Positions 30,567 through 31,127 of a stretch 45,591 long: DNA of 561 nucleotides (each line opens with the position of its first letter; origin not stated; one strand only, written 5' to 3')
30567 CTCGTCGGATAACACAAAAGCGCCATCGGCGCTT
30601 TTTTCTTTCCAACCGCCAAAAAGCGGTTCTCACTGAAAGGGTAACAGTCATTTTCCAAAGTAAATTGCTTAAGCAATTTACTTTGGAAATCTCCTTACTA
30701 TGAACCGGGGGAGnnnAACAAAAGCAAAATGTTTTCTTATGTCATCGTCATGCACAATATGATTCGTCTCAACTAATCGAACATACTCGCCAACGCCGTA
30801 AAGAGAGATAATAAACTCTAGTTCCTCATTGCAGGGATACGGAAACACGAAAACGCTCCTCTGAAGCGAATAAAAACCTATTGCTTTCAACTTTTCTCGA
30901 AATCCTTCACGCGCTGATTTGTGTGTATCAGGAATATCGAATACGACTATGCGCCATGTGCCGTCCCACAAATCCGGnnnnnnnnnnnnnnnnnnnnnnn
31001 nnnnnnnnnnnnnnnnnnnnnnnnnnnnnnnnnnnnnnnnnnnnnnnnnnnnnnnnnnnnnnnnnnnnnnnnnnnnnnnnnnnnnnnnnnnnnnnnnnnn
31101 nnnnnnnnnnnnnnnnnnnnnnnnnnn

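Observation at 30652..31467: PaaX/Cas2-like membrane protein bracketed by a cognate 34-38-bp perfect palindrome on both sides (locus A)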

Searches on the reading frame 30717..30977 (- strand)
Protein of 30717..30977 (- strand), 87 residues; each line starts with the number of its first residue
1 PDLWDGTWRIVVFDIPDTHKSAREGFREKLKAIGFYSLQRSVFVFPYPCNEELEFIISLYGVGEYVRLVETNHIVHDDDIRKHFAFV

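Call 93: search_solved_structures(query=window:30717-30977:-, max_evalue=10, show_alignments=5)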
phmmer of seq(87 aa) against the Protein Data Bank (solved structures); distinct sequences matched with E-value up to 10: 0.
